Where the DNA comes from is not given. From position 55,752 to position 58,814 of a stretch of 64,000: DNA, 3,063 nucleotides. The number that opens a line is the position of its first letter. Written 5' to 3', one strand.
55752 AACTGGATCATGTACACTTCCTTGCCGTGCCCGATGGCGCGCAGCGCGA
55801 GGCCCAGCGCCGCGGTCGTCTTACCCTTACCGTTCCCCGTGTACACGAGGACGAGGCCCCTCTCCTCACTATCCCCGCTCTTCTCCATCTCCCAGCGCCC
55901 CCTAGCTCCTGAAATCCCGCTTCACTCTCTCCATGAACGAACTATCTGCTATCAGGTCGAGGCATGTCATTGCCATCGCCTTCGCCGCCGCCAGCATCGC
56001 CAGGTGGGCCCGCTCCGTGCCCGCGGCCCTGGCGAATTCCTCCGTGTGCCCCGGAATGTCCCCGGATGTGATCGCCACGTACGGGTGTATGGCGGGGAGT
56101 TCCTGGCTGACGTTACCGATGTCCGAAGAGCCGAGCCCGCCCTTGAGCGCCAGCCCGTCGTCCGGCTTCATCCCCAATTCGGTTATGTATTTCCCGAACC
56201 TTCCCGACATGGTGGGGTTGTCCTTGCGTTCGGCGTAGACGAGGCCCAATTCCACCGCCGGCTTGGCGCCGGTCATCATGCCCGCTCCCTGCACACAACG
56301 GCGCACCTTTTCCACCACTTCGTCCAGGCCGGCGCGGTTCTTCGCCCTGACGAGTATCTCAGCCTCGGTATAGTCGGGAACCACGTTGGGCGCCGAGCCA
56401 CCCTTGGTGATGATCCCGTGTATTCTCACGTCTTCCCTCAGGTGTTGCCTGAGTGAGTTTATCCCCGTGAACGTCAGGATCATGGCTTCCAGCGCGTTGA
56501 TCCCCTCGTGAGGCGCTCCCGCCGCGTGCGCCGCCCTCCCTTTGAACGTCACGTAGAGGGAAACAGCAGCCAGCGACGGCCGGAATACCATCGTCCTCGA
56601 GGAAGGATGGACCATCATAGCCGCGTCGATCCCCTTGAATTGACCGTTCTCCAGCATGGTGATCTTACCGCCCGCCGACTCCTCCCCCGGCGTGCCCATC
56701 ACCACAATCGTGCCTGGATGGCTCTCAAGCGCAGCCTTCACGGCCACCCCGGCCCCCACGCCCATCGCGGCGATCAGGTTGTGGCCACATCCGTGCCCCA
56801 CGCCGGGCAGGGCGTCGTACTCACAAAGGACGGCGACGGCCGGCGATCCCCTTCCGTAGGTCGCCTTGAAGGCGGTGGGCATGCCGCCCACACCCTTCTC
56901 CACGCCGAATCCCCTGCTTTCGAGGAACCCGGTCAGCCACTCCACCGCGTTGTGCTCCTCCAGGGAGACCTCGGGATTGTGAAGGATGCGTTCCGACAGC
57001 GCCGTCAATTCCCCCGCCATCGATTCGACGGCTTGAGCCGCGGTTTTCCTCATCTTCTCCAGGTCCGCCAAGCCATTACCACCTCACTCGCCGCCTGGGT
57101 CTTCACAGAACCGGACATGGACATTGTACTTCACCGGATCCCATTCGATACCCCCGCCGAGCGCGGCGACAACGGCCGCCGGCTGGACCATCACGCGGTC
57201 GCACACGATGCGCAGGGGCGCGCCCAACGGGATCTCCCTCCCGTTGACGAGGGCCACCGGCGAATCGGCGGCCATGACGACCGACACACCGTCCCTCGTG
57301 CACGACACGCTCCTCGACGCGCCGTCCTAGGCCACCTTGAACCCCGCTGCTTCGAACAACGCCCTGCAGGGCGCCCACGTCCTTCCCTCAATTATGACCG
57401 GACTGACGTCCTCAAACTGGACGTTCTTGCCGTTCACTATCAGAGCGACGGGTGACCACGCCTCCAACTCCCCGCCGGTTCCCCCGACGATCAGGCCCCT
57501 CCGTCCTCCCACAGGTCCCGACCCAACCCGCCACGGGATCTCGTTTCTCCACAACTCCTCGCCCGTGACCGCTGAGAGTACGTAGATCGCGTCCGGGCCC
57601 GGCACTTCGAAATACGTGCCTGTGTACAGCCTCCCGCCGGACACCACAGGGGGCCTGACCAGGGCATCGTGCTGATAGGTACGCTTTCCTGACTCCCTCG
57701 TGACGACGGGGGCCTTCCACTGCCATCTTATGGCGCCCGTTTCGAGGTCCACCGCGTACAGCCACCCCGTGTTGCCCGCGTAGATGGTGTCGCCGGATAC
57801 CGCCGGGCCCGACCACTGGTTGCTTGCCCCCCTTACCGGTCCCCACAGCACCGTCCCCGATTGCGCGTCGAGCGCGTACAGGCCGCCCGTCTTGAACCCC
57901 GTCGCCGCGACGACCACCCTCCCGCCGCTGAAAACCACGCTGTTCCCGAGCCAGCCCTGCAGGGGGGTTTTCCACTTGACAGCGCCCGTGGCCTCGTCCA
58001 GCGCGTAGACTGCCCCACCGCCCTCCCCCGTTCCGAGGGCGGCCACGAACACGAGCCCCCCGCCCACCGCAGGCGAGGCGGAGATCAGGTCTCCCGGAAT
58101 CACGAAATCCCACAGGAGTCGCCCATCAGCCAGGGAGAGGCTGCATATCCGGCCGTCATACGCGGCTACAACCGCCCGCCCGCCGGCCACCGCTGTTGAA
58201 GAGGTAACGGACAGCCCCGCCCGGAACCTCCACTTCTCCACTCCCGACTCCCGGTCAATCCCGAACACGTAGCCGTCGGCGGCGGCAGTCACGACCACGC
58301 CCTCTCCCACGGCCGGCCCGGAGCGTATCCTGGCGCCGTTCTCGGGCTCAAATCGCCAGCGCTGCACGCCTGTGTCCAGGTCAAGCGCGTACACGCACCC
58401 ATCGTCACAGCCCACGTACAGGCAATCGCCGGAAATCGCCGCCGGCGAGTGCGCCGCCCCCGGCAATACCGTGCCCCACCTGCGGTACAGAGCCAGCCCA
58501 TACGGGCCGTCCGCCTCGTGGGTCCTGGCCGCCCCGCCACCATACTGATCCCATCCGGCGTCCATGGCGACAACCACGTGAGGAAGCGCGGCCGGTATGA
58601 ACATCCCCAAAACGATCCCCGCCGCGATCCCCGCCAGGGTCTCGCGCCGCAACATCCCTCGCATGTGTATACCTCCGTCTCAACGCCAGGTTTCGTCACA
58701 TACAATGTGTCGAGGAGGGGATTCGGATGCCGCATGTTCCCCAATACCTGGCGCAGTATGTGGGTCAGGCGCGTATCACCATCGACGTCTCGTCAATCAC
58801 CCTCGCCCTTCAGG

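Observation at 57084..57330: In-frame amber codon at a conserved Trp splits a PQQ-propeller/stalk-domain gene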

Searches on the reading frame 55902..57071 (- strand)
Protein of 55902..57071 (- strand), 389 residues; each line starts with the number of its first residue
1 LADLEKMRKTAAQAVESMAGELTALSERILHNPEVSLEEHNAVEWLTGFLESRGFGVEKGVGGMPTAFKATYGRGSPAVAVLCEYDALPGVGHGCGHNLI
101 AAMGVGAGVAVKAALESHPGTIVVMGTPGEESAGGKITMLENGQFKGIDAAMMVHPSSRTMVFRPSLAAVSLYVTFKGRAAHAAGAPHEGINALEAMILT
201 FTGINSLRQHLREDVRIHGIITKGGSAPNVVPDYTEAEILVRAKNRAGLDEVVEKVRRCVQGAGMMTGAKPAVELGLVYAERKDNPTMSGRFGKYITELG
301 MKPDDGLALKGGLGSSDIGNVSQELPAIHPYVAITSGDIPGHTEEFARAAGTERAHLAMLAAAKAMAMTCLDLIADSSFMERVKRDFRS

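Call 21: find_encoding_contigs(protein=window:55902-57050:-, flank=6000)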
Protein window:55902-57050:- (382 aa): no gene with exactly this product is on record in the collection.

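Call 22: find_encoding_contigs(protein=window:55902-57071:-, flank=6000)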
Protein window:55902-57071:- (389 aa): 1 contig read that carries it; 1 place shown.
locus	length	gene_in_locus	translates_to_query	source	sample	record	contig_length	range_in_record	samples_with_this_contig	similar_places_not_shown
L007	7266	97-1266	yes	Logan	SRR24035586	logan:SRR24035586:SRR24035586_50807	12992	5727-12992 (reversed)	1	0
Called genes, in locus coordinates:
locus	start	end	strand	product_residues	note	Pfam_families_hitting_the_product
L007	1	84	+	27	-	?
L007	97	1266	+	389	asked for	PF01546:Peptidase_M20, PF07687:M20_dimer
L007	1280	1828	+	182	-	PF02572:CobA_CobO_BtuR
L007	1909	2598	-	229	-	PF01471:PG_binding_1, PF09374:PG_binding_3 (faint), PF00877:NLPC_P60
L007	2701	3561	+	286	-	PF00702:Hydrolase (weak), PF08282:Hydrolase_3, PF05116:S6PP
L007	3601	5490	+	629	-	PF06506:PrpR_N, PF00158:Sigma54_activat, PF14532:Sigma54_activ_2, PF07728:AAA_5 (faint), PF25601:AAA_lid_14, PF02954:HTH_8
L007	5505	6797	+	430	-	PF01336:tRNA_anti-codon, PF00152:tRNA-synt_2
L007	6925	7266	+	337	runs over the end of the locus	PF13413:HTH_25, PF13464:RodZ_C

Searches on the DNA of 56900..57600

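Call 36: search_rna_families(source=window, start=56900, end=57600, threshold=evalue, max_evalue=1)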
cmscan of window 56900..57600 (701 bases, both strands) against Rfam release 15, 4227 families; matches with E-value up to 1: 0.
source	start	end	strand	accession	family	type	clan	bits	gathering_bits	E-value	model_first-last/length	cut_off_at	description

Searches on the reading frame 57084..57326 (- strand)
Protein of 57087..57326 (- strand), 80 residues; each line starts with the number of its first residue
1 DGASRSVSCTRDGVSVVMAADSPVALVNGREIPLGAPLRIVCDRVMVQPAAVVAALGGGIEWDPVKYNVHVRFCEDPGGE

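Call 4: search_protein_families(library=pfam, proteins=[window:57087-57326:-], max_evalue=1)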
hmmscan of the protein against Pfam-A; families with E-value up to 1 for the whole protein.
seq(80 aa): 1 family
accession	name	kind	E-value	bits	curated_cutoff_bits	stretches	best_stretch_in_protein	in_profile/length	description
PF07833.16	Cu_amine_oxidN1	-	5.1e-11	42.9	24.2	1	1-70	38-107/108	Copper amine oxidase N-terminal domain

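Call 20: find_encoding_contigs(protein=window:57084-57308:-, flank=6000)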
Protein window:57084-57308:- (74 aa): no gene with exactly this product is on record in the collection.

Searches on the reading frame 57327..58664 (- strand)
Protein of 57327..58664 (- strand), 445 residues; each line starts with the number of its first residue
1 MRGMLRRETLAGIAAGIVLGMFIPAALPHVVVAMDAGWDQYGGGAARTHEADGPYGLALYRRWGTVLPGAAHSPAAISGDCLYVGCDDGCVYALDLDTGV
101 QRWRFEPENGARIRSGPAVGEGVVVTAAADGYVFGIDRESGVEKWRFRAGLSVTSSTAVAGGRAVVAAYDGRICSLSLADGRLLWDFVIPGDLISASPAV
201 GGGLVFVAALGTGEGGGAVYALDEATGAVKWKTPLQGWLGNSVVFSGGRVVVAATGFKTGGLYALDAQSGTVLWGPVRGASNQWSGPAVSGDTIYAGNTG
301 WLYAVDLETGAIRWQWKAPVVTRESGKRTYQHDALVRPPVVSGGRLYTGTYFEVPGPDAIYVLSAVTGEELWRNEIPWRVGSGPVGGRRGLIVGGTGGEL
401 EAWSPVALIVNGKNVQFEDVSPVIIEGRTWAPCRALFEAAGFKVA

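Call 6: find_encoding_contigs(protein=window:57327-58664:-, flank=6000)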
Protein window:57327-58664:- (445 aa): 1 contig read that carries it; 1 place shown.
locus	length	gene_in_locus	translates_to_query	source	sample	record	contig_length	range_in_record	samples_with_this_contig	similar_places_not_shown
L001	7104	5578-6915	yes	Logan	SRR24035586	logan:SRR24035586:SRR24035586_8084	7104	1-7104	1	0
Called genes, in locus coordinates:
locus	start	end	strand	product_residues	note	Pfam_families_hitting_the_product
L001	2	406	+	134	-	?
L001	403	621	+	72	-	PF14035:YlzJ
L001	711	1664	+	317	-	PF02690:Na_Pi_cotrans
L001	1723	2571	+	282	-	PF02673:BacA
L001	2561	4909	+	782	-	PF13491:FtsK_4TM (weak), PF17854:FtsK_alpha, PF01580:FtsK_SpoIIIE, PF09397:FtsK_gamma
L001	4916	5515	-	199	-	PF03734:YkuD, PF01471:PG_binding_1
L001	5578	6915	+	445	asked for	PF01011:PQQ (faint), PF13360:PQQ_2, PF13570:Beta-prop_ACSF4, PF25293:Beta-prop_EMC1_N (faint), PF13570:Beta-prop_ACSF4, PF13360:PQQ_2, PF07833:Cu_amine_oxidN1 (weak)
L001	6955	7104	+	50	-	?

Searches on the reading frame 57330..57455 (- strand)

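Call 4: search_protein_families(library=pfam, proteins=[window:57330-57455:-], max_evalue=1)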
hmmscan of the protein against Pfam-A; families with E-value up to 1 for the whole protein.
seq(42 aa): 1 family
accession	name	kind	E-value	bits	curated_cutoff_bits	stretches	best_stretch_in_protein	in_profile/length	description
PF07833.16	Cu_amine_oxidN1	-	1.9e-07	31.5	24.2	1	6-41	1-35/108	Copper amine oxidase N-terminal domain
